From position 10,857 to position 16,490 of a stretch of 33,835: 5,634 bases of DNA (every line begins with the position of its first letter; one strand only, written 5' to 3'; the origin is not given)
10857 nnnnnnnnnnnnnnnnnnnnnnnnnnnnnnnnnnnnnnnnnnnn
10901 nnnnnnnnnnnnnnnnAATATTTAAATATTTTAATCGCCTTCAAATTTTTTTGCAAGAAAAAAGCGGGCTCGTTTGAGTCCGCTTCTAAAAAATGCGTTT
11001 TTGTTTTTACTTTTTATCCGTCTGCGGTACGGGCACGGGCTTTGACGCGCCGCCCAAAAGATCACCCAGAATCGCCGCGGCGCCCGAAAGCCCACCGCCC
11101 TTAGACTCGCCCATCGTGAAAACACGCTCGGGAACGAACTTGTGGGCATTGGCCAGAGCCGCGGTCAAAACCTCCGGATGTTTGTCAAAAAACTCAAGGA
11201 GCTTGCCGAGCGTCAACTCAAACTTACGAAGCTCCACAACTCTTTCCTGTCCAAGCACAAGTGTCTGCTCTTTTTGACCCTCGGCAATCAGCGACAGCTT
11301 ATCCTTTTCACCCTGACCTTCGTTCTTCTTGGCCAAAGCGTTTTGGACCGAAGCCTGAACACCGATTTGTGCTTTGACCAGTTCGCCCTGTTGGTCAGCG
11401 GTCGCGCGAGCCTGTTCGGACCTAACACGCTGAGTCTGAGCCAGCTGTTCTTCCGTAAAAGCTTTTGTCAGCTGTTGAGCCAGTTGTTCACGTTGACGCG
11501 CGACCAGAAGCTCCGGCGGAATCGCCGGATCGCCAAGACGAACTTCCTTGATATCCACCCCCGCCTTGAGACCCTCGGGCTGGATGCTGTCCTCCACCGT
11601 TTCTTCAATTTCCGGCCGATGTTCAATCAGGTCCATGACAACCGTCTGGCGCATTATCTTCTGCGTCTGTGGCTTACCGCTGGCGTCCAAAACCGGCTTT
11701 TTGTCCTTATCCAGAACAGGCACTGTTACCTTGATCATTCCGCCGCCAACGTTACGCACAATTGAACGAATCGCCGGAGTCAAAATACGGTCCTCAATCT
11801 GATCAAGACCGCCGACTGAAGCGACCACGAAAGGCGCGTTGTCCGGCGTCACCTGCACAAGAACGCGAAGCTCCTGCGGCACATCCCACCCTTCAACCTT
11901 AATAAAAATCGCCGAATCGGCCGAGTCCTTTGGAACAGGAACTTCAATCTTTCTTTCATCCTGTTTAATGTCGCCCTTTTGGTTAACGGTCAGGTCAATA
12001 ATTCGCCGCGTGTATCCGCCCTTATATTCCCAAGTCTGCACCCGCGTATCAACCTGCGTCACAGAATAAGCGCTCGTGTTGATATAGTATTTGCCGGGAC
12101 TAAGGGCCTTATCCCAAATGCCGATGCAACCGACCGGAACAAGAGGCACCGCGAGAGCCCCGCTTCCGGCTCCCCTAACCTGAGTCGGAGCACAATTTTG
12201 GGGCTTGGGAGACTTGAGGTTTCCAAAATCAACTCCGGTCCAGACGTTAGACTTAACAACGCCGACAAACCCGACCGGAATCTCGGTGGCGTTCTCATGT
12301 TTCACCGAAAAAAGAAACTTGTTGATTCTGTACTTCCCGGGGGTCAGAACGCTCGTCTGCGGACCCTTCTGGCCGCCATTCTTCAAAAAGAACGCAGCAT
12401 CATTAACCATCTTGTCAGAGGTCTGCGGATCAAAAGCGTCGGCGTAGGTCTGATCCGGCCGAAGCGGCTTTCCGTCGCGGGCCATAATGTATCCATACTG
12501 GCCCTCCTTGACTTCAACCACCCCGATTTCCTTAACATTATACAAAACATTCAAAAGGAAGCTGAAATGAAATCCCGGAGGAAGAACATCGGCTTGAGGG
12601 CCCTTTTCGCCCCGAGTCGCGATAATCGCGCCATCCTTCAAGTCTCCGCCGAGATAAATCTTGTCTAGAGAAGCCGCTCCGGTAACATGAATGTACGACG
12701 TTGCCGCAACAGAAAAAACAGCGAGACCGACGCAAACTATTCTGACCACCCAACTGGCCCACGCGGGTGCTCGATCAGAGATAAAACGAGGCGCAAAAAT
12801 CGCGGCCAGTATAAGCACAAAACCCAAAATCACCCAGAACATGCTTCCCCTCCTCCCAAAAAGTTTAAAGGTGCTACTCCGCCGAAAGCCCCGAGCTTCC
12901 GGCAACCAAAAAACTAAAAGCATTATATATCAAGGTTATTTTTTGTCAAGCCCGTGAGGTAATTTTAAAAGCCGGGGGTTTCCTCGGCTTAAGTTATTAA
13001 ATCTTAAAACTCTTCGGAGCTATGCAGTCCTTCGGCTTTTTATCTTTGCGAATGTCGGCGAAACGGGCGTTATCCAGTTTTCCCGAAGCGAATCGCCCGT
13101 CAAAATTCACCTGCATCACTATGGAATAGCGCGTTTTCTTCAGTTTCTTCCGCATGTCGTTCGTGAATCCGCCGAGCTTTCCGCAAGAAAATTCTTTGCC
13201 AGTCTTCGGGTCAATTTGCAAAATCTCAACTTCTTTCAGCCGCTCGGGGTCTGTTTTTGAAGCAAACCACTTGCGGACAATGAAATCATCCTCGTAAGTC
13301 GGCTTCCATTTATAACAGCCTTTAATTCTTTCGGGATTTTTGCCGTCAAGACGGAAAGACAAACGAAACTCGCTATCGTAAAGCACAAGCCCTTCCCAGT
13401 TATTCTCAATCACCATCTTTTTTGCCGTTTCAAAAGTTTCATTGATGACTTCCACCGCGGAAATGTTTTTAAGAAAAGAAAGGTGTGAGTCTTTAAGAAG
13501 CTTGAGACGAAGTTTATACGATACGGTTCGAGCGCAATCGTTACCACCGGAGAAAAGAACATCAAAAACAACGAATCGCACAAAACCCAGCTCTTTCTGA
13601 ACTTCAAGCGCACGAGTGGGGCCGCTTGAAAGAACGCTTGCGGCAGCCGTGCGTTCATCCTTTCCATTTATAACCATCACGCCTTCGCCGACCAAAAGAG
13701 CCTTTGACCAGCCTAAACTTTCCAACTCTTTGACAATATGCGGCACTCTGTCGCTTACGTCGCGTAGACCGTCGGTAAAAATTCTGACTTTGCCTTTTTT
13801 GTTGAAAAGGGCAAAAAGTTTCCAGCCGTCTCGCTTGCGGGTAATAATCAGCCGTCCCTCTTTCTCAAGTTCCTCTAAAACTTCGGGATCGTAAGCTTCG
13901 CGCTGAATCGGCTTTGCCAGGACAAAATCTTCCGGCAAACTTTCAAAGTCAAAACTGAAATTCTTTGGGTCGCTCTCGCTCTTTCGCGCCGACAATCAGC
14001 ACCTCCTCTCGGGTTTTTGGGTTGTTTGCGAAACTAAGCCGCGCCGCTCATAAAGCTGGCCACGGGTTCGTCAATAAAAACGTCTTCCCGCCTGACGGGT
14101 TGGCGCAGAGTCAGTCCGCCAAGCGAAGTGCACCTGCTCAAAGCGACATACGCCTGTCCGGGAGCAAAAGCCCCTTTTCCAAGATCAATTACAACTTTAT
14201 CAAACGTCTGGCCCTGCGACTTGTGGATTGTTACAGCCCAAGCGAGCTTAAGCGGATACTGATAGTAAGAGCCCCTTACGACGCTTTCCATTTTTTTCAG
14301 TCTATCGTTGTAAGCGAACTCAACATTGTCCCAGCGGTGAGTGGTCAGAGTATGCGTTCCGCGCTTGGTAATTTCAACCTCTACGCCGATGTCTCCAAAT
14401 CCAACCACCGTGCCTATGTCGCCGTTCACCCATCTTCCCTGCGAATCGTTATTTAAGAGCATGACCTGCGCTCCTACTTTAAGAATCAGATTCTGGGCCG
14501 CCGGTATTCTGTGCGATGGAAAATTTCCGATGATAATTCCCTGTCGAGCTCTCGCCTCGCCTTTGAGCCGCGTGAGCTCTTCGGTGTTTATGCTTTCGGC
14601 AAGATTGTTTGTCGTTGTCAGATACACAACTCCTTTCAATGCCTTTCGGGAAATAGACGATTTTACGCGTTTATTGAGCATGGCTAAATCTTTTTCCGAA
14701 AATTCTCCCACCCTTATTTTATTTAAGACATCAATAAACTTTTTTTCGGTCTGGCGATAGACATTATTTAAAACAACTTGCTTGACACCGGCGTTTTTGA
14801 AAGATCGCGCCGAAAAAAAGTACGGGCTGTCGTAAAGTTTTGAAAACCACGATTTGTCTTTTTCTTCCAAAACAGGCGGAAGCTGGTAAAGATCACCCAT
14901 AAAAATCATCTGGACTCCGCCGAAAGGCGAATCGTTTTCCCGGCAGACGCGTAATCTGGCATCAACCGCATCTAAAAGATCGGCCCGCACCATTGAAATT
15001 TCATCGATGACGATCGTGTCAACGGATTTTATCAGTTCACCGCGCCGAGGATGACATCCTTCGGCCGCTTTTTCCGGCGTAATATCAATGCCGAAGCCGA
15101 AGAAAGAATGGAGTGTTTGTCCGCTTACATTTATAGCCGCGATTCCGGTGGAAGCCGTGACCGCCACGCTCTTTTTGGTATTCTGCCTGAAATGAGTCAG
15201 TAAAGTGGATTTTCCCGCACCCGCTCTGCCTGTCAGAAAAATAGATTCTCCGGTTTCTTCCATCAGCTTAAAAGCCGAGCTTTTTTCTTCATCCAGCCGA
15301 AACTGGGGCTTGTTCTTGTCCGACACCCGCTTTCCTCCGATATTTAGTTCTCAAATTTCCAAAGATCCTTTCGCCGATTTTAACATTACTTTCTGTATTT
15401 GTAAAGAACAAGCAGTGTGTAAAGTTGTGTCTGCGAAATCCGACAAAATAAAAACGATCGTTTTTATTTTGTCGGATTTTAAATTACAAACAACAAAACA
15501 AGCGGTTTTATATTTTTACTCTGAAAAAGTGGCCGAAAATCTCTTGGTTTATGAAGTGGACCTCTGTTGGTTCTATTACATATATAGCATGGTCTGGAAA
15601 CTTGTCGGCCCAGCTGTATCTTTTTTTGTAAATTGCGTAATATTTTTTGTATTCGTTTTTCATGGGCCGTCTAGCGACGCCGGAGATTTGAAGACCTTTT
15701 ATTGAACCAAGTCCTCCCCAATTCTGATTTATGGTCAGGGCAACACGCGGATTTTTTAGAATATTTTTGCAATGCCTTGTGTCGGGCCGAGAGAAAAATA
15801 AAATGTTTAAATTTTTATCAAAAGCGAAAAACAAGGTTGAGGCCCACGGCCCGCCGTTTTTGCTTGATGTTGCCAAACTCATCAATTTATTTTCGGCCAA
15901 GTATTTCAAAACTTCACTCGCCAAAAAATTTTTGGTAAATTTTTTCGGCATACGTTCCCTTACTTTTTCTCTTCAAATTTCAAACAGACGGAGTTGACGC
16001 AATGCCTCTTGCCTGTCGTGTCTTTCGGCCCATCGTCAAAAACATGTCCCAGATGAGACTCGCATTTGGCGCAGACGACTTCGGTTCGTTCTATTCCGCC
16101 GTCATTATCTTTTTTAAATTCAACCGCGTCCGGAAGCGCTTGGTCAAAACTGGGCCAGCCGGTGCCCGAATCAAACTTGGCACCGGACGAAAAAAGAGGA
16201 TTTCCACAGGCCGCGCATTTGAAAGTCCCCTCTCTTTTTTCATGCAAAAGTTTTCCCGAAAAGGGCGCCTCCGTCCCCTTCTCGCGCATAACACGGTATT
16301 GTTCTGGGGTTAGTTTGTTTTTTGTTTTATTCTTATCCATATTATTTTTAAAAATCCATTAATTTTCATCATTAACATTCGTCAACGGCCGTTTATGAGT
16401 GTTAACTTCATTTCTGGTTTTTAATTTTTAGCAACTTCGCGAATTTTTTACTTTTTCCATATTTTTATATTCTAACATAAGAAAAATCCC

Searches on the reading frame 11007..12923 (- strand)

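Call 11: search_protein_families(library=pfam, proteins=[window:11007-12923:-])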
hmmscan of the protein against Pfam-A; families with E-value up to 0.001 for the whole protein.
window:11007-12923:- (638 aa): 1 family
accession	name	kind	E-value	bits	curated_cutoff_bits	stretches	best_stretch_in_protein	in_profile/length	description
PF01145.31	Band_7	-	5.2e-07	30.3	23.6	1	273-494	20-166/176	SPFH domain / Band 7 family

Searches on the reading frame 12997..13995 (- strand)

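Call 57: search_protein_families(library=pfam, proteins=[window:12997-13995:-], max_evalue=0.00001)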
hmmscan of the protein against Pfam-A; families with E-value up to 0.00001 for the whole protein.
window:12997-13995:- (332 aa): 1 family
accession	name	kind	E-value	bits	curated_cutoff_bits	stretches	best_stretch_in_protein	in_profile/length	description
PF01068.26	DNA_ligase_A_M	-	3.1e-09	37.2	26.2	1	42-207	13-186/204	ATP dependent DNA ligase domain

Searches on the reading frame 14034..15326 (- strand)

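Call 11: search_protein_families(library=pfam, proteins=[window:14034-15326:-])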
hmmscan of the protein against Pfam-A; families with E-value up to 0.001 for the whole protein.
window:14034-15326:- (430 aa): 12 families
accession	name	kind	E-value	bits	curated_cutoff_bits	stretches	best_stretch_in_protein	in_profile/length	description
PF05970.20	PIF1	-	8.4e-35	120.8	25.9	1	17-212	8-220/223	PIF1-like helicase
PF13604.12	AAA_30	-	2e-12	47.7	27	1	17-219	8-182/191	AAA domain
PF02689.20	Herpes_Helicase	-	2.4e-10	39.6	27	1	356-407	724-776/808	Helicase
PF13245.12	AAA_19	-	1.3e-08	35.5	25.1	1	27-152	12-132/134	AAA domain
PF13538.12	UvrD_C_2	-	1e-05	25.7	27.4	1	361-398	1-44/52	UvrD-like helicase C-terminal domain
PF01443.25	Viral_helicase1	-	3e-05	24.4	21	0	364-401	179-222/228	Viral superfamily 1 RNA helicase core domain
PF13479.12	AAA_24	-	4.4e-05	23.8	27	1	28-134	4-98/195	AAA domain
PF21530.3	Pif1_2B_dom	-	6e-05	23.1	23.9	1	275-310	11-47/47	DNA helicase Pif1, 2B domain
PF13191.12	AAA_16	-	7.4e-05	23.7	32.6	1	23-132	21-131/167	AAA ATPase domain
PF13401.12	AAA_22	-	0.0001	23.1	27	1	25-145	4-123/130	AAA domain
PF00005.33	ABC_tran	-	0.00066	20.7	25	0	24-52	9-37/137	ABC transporter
PF18335.7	SH3_13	-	0.00069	19.8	41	0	278-310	22-54/65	ATP-dependent RecD-like DNA helicase SH3 domain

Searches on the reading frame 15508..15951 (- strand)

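Call 57: search_protein_families(library=pfam, proteins=[window:15508-15951:-], max_evalue=0.00001)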
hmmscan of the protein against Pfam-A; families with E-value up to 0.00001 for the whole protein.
window:15508-15951:- (147 aa): 1 family
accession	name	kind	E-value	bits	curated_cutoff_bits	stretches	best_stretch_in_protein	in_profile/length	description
PF01243.27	PNPOx_N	-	6.4e-18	65.7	28.1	1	13-134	4-119/120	Pyridoxamine 5'-phosphate oxidase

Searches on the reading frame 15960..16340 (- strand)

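Call 57: search_protein_families(library=pfam, proteins=[window:15960-16340:-], max_evalue=0.00001)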
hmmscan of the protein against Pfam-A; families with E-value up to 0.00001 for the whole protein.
window:15960-16340:- (126 aa): 1 family
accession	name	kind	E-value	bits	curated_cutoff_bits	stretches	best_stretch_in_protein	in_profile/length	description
PF01641.26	SelR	-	4.5e-51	172.1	24.9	1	10-123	1-115/116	SelR domain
